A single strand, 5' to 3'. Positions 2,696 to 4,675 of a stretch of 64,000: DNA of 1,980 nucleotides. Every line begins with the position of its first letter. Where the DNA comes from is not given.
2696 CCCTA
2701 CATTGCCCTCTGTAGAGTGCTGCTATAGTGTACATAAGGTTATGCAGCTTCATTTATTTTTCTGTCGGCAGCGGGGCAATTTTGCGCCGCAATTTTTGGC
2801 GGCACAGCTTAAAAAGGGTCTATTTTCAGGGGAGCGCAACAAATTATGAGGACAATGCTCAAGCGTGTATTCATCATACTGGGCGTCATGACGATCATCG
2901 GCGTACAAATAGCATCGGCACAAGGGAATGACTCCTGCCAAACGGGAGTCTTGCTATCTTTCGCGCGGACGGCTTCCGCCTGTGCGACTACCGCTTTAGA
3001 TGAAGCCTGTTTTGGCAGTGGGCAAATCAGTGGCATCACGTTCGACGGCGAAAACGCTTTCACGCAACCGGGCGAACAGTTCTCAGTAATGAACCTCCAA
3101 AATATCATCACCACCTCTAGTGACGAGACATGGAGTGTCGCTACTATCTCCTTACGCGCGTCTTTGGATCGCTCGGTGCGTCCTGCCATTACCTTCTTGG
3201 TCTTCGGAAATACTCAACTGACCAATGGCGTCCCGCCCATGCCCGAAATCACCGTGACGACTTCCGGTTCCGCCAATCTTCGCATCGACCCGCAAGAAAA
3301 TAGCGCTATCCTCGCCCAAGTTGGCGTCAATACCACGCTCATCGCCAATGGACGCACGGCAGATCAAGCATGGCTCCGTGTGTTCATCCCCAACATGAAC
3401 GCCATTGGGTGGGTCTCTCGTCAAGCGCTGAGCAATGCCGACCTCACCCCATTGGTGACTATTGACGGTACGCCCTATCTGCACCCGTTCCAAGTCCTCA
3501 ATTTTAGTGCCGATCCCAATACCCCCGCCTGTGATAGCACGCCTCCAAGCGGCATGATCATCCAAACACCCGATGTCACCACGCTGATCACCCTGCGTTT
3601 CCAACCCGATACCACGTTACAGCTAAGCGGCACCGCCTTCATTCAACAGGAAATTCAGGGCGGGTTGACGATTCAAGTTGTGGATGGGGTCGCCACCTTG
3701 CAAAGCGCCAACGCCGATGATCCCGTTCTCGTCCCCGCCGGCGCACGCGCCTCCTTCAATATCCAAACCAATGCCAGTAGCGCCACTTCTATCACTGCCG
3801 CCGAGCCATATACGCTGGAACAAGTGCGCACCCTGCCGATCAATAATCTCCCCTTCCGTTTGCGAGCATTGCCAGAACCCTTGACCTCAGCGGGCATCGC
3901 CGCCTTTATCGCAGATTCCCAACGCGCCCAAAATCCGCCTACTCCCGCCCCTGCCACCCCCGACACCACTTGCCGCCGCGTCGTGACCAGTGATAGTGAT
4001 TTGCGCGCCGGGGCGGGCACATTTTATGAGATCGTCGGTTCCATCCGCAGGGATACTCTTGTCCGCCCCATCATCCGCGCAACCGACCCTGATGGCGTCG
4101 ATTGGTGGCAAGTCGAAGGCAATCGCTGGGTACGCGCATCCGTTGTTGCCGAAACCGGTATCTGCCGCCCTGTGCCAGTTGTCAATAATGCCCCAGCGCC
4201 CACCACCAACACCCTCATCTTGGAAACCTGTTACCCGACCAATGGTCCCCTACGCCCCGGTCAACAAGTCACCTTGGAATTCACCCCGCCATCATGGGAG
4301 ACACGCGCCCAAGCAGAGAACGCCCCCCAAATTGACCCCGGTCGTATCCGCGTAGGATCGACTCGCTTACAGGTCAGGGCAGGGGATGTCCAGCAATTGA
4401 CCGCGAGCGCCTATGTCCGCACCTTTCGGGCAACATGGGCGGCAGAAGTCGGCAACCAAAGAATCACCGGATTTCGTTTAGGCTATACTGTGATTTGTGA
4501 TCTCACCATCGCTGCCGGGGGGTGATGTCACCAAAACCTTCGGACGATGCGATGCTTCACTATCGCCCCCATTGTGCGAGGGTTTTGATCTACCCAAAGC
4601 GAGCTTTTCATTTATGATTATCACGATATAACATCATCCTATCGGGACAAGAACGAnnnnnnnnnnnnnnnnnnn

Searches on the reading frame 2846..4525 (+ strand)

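Call 81: search_protein_families(library=pfam, proteins=[window:2846-4525:+], max_evalue=0.00001)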
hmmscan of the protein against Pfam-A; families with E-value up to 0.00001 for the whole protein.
window:2846-4525:+ (559 aa): 1 family
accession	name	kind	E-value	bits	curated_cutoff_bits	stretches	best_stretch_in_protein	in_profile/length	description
PF08239.17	SH3_3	-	2.4e-08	34.4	27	0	142-196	2-54/54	Bacterial SH3 domain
